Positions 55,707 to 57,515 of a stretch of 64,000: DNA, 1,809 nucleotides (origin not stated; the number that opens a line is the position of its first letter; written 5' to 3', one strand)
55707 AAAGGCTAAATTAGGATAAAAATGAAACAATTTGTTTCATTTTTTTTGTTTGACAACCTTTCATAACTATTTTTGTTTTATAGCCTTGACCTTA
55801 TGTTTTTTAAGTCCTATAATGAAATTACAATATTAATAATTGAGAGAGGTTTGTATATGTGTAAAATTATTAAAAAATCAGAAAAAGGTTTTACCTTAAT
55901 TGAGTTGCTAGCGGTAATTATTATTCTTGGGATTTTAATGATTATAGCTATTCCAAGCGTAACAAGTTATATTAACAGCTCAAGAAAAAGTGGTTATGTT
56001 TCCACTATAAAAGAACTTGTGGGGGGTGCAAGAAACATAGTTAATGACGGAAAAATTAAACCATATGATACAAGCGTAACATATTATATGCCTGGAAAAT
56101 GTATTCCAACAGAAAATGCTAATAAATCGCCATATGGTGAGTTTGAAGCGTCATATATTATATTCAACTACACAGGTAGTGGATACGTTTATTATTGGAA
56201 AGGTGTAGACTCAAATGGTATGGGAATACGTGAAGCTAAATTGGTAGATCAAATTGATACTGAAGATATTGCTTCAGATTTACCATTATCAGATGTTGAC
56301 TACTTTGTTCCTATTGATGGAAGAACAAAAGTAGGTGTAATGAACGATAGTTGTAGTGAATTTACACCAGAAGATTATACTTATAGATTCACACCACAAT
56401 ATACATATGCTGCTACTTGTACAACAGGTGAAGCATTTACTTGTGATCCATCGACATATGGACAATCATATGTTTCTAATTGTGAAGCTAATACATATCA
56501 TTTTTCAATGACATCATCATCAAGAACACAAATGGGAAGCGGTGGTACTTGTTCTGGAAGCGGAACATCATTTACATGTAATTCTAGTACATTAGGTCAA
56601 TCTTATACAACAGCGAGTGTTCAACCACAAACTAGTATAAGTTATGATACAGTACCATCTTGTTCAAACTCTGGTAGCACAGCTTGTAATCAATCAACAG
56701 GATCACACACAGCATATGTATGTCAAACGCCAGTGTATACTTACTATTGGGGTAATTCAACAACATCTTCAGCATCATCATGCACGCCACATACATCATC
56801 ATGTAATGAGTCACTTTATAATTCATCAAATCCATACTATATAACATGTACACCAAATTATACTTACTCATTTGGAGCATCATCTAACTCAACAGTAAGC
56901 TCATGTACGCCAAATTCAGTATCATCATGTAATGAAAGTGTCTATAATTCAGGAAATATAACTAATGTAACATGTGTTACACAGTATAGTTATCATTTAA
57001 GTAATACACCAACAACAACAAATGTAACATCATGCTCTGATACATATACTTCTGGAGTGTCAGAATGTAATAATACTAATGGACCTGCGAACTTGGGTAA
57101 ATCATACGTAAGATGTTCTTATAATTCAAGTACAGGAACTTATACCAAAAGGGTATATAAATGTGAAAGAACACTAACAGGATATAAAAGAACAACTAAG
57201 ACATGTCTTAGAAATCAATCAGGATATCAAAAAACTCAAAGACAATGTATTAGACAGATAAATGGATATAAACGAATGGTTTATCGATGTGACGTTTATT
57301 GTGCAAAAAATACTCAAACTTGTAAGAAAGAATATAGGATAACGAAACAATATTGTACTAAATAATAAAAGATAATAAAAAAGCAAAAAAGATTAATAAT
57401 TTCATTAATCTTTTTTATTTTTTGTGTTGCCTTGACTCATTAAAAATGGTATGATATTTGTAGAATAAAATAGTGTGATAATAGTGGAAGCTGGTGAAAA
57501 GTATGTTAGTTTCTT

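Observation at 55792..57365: Orphan prepilin-like protein with a Cys-rich repeat domain immediately upstream of essC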

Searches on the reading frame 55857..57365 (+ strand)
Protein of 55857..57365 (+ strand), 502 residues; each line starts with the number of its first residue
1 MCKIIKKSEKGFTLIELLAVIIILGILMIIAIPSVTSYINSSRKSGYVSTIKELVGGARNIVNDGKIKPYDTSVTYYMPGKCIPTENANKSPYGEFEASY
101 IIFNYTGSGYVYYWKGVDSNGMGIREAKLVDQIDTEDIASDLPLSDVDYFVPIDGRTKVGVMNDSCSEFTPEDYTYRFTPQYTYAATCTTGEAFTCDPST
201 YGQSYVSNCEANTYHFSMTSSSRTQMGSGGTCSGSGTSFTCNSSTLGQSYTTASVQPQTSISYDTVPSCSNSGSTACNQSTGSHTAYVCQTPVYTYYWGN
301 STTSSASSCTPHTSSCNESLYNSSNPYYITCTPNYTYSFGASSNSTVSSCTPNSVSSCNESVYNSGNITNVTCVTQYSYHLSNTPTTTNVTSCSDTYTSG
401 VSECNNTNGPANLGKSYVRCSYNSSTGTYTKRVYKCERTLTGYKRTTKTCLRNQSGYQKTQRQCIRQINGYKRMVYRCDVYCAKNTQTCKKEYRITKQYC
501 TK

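Call 4: search_protein_families(library=pfam, proteins=[window:55857-57365:+], max_evalue=0.01)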
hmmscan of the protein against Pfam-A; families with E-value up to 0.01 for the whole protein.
window:55857-57365:+ (502 aa): 1 family
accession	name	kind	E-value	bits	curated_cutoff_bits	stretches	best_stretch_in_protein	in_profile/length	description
PF07963.17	N_methyl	-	1.1e-07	31.5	21.2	1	7-32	2-27/27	Prokaryotic N-terminal methylation motif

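Call 7: find_homologous_proteins(query=window:55857-57365:+, max_evalue=0.001)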
Query window:55857-57365:+ (502 aa): 1369 proteins with E <= 0.001 among 8000 candidates; the best 120 are listed.
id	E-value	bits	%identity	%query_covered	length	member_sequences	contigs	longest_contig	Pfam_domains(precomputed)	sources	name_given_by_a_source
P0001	0.0e+0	1088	97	100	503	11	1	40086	PF07963.18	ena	-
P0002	3.5e-70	255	49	52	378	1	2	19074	PF07963.18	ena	-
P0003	4.3e-70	255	50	54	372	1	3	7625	PF07963.18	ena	-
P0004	2.5e-60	223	43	57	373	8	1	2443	PF07963.18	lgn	-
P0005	6.3e-55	205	58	33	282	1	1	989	PF07963.18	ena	-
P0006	9.3e-54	201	59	31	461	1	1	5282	PF07963.18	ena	-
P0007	1.0e-53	201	58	33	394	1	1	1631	PF07963.18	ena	-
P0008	2.2e-53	200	60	31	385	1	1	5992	PF07963.18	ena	-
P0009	2.6e-53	200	61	31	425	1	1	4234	PF07963.18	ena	-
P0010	2.8e-53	200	55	34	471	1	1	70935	PF07963.18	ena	-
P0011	4.3e-53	199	55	32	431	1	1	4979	PF19789.7,PF07963.18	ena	-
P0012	9.2e-53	198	53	36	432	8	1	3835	PF07963.18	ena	-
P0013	9.2e-53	198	61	31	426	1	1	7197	PF07963.18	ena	-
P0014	1.2e-52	198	59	32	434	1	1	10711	PF07963.18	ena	-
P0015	1.6e-52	197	60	31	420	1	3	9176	PF07963.18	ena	-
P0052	3.4e-49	186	56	31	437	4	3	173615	PF07963.18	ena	-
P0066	7.9e-49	185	54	33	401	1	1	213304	PF07963.18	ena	-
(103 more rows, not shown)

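Call 10: find_encoding_contigs(protein=window:55857-57365:+, flank=10000, max_places=6)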
Protein window:55857-57365:+ (502 aa): 7 contigs read that carry it; 2 places shown.
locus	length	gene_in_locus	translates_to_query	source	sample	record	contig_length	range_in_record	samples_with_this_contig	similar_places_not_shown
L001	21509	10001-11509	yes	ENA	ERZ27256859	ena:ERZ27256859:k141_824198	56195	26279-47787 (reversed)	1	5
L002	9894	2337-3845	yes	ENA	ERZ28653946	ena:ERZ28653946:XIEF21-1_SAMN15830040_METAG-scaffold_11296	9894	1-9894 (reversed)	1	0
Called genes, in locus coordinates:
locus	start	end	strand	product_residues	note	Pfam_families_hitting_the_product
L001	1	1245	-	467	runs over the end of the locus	-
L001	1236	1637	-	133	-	-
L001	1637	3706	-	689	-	PF03176:MMPL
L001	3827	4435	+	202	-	PF00440:TetR_N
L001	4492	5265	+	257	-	-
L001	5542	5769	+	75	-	-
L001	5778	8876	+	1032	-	PF00133:tRNA-synt_1, PF09334:tRNA-synt_1g (faint), PF08264:Anticodon_1, PF19302:DUF5915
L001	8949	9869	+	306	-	-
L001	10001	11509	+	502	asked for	PF07963:N_methyl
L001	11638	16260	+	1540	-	PF00498:FHA, PF16697:Yop-YscD_cpl (weak), PF01580:FtsK_SpoIIIE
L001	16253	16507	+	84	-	-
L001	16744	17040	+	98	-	-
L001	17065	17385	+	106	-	PF06013:WXG100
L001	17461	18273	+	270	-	PF21088:MS_channel_1st (weak), PF00924:MS_channel_2nd, PF21082:MS_channel_3rd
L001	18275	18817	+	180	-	PF07963:N_methyl (weak)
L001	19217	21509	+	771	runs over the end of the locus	PF03477:ATP-cone, PF13597:NRDD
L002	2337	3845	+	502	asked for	PF07963:N_methyl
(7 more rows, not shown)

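Call 11: find_encoding_contigs(protein=P0001, flank=10000, max_places=4)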
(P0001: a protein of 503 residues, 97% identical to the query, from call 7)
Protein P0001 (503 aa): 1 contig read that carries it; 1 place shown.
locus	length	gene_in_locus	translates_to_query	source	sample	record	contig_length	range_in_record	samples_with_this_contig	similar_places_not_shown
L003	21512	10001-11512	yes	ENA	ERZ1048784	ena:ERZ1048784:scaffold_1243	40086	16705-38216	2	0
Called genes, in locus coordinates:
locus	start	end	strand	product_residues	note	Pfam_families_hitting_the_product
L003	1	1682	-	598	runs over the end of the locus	-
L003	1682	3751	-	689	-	PF03176:MMPL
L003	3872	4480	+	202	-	PF00440:TetR_N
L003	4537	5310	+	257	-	-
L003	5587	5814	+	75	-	-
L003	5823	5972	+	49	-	-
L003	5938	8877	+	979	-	-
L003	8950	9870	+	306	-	-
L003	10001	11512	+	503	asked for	PF07963:N_methyl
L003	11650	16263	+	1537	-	PF16697:Yop-YscD_cpl (weak), PF00498:FHA, PF01580:FtsK_SpoIIIE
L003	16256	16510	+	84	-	-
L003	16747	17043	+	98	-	-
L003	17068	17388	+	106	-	PF06013:WXG100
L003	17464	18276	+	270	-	PF21088:MS_channel_1st (weak), PF00924:MS_channel_2nd, PF21082:MS_channel_3rd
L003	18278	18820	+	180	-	PF07963:N_methyl (weak)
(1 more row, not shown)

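Call 12: find_encoding_contigs(protein=P0002, flank=10000, max_places=3)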
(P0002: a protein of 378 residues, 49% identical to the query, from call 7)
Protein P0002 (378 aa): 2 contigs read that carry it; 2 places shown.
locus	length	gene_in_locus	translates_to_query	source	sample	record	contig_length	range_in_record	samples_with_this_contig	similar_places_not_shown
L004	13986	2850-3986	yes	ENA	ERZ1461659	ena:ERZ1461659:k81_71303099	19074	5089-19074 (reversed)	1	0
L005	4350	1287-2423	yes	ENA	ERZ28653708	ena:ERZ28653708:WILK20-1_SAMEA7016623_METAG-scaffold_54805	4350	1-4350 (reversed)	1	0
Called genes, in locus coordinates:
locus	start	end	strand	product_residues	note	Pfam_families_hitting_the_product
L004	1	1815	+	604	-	?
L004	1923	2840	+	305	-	-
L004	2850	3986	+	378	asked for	PF07963:N_methyl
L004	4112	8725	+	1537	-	PF00498:FHA, PF16697:Yop-YscD_cpl (weak), PF01580:FtsK_SpoIIIE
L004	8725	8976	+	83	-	-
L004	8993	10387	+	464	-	-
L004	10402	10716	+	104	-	PF06013:WXG100 (weak)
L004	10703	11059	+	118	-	-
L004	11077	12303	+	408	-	-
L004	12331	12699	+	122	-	-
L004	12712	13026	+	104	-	PF13780:DUF4176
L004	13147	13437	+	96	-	PF06013:WXG100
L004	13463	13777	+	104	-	PF06013:WXG100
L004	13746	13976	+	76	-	-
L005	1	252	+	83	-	?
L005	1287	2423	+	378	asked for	PF07963:N_methyl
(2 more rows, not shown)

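Call 13: find_encoding_contigs(protein=P0066, flank=10000, max_places=2)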
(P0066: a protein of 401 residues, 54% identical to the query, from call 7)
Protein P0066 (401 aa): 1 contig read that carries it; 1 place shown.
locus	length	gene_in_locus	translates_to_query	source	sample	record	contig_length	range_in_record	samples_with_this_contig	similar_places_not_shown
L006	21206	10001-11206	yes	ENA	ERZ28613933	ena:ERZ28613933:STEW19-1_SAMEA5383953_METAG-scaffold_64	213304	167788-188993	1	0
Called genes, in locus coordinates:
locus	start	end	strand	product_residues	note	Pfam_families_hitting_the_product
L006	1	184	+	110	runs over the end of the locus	-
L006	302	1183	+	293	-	PF03969:AFG1_ATPase (faint), PF01695:IstB_IS21 (weak)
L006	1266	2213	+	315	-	-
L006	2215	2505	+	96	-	-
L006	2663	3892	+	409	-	PF00326:Peptidase_S9 (faint), PF00756:Esterase (weak), PF20434:BD-FAE (weak)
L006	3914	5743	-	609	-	PF13522:GATase_6, PF13537:GATase_7, PF01380:SIS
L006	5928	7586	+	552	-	PF01435:Peptidase_M48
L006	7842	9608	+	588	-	PF07973:tRNA_SAD, PF00587:tRNA-synt_2b, PF03129:HGTP_anticodon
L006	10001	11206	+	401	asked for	PF07963:N_methyl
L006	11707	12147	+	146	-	PF02381:MraZ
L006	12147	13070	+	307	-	PF01795:Methyltransf_5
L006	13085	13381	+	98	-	PF04977:DivIC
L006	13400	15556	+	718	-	PF03717:PBP_dimer, PF00905:Transpeptidase, PF03793:PASTA (weak)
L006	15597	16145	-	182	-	PF01327:Pep_deformylase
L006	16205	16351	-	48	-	-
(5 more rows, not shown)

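Call 14: find_encoding_contigs(protein=P0052, flank=10000, max_places=2)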
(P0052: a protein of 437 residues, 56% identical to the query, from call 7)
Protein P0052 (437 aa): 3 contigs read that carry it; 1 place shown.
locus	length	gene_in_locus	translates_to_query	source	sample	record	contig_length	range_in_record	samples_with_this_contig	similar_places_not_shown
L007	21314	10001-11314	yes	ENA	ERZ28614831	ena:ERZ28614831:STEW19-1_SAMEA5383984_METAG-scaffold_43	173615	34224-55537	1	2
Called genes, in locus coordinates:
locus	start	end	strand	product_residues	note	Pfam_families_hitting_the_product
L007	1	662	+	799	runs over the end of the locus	PF07963:N_methyl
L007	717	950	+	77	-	PF05239:PRC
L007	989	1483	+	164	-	PF01252:Peptidase_A8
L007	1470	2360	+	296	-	PF01479:S4, PF00849:PseudoU_synth_2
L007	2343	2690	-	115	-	-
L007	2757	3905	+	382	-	PF01694:Rhomboid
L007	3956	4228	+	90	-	PF06135:IreB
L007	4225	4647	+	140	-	PF03652:RuvX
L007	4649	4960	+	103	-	PF06949:DUF1292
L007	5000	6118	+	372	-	PF02618:YceG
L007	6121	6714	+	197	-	PF01596:Methyltransf_3, PF02390:Methyltransf_4 (faint), PF01135:PCMT (weak), PF05175:MTS (weak), PF12847:Methyltransf_18 (weak), PF02475:TRM5-TYW2_MTfase (weak), PF13578:Methyltransf_24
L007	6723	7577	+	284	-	PF01136:Peptidase_U32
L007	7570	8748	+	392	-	PF01136:Peptidase_U32, PF04055:Radical_SAM (faint), PF16325:Peptidase_U32_C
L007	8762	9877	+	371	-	PF01757:Acyl_transf_3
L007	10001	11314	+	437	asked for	PF07963:N_methyl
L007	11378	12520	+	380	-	PF01966:HD, PF13286:HD_assoc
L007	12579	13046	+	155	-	PF03449:GreA_GreB_N, PF01272:GreA_GreB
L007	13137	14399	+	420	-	PF05697:Trigger_N, PF00254:FKBP_C, PF05698:Trigger_C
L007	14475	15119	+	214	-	-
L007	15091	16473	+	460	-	PF02878:PGM_PMM_I, PF02879:PGM_PMM_II, PF02880:PGM_PMM_III, PF00408:PGM_PMM_IV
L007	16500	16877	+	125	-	-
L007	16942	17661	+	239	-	PF20772:TACO1_YebC_N, PF01709:Transcrip_reg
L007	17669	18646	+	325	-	PF01210:NAD_Gly3P_dh_N, PF02558:ApbA (weak), PF03807:F420_oxidored, PF07479:NAD_Gly3P_dh_C, PF20618:GPD_NAD_C_bact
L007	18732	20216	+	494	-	PF01336:tRNA_anti-codon, PF00152:tRNA-synt_2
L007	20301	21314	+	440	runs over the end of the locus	PF07963:N_methyl (weak)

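Call 16: find_encoding_contigs(protein=P0003, flank=10000, max_places=3)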
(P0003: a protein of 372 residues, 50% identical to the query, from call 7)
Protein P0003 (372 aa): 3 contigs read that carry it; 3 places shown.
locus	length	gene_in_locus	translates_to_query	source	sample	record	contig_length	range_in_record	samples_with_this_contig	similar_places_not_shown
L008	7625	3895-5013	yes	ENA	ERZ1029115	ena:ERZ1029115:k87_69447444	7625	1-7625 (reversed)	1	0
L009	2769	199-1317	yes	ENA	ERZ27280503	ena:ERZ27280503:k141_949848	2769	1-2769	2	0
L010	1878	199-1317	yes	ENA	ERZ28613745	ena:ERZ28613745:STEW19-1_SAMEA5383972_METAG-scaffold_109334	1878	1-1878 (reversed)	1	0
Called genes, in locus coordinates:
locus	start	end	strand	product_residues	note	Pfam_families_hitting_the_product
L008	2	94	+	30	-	?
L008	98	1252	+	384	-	PF05816:TelA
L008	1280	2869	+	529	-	PF07728:AAA_5 (faint), PF00493:MCM (weak), PF01078:Mg_chelatase (faint), PF00004:AAA, PF17866:AAA_lid_6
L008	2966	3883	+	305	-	-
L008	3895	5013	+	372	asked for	PF07963:N_methyl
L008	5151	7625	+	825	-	?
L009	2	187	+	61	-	?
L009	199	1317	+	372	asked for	PF07963:N_methyl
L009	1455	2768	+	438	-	?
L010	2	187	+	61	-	?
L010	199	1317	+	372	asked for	PF07963:N_methyl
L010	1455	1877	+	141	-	?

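Call 31: search_protein_families(library=ncbifam, proteins=[window:55857-57362:+, L001:18275-18817:+], max_evalue=0.01)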
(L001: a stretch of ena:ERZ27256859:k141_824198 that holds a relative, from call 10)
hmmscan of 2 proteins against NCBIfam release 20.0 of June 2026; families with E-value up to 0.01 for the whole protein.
window:55857-57362:+ (502 aa): 10 families
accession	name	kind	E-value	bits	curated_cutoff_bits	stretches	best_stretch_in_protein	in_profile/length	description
NF040999.1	pilin_ComGC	equivalog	1.3e-07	31.7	75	1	9-50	1-42/84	competence type IV pilus major pilin ComGC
TIGR01710.1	typeII_sec_gspG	equivalog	2e-07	31.1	88.85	1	10-54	1-45/134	type II secretion system major pseudopilin GspG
TIGR02532.1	IV_pilin_GFxxxE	domain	2.6e-06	27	16.3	1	10-32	2-24/24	prepilin-type N-terminal cleavage/methylation domain-containing protein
NF041775.1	typeIV_PilA_Myxo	equivalog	8.9e-06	25.8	400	1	9-55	10-56/214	type IV pilin protein PilA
NF007862.0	PRK10574.1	equivalog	1.4e-05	25.2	138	1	8-41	3-36/145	prepilin peptidase-dependent pilin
TIGR02596.1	TIGR02596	subfamily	4.4e-05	23.6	70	1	12-49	1-38/196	Verru_Chthon cassette protein D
NF040982.1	ComGD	equivalog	0.00031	21.2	70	1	9-52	1-44/139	competence type IV pilus minor pilin ComGD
NF041013.1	T4P_ComGE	equivalog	0.0016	18.5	49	1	8-39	2-33/83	competence type IV pilus minor pilin ComGE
TIGR01708.2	typeII_sec_gspH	equivalog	0.0021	18.1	80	1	9-34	1-26/169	type II secretion system minor pseudopilin GspH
NF007800.0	PRK10506.1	equivalog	0.0098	15.7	158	0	6-49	5-48/163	prepilin peptidase-dependent protein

L001:18275-18817:+ (180 aa): 8 families
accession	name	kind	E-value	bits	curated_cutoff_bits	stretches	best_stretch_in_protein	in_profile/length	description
NF007862.0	PRK10574.1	equivalog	5.4e-08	33.1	138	1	2-44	3-42/145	prepilin peptidase-dependent pilin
TIGR02532.1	IV_pilin_GFxxxE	domain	3.3e-07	29.9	16.3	1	3-26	1-24/24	prepilin-type N-terminal cleavage/methylation domain-containing protein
NF007800.0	PRK10506.1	equivalog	4.1e-05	23.5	158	1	2-55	7-60/163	prepilin peptidase-dependent protein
TIGR01710.1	typeII_sec_gspG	equivalog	0.00018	21.5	88.85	1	4-44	1-42/134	type II secretion system major pseudopilin GspG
TIGR01708.2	typeII_sec_gspH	equivalog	0.00029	20.9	80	1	4-33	2-31/169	type II secretion system minor pseudopilin GspH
NF041775.1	typeIV_PilA_Myxo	equivalog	0.00035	20.6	400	1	3-53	10-61/214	type IV pilin protein PilA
TIGR02596.1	TIGR02596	subfamily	0.002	18.2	70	0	6-42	1-37/196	Verru_Chthon cassette protein D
NF040999.1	pilin_ComGC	equivalog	0.0065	16.6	75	0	3-32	1-30/84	competence type IV pilus major pilin ComGC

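Call 38: predict_structure(alignment_id=A2)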
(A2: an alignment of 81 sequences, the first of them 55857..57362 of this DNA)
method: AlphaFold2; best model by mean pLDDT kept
length: 502 residues; sequences in the alignment: 81
mean_pLDDT: 57.8   pTM: 0.45
mean pLDDT of the five models: 57.8, 57.5, 54.3, 54.1, 53.6
residues with pLDDT >= 90: 129; 70-90: 54; 50-70: 42; < 50: 277
segments of 3 or more residues with pLDDT < 50: 179-191, 198-402, 405-410, 454-461, 466-502
pLDDT, mean of each block of 10 residues (from residue 1): 64 84 86 84 97 96 93 97 90 96 97 98 97 97 90 93 95 71 42 50 44 43 30 33 39 32 36 38 29 29 34 32 29 28 33 31 29 25 32 39 47 63 68 66 64 49 46 36 39 35 30
secondary structure, 60 per line:
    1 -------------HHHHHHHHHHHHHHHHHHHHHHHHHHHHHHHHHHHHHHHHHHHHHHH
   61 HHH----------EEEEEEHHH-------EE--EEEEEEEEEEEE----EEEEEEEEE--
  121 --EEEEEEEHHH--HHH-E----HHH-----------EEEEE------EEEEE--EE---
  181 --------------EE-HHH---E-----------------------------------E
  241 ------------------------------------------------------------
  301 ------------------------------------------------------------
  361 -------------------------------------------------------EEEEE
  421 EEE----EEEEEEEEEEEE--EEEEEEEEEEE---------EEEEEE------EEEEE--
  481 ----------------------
elements in order: H14-63 E74-79 E94-105 E110-118 E123-129 E158-162 E169-173 E416-423 E428-439 E442-452 E462-467 E474-478
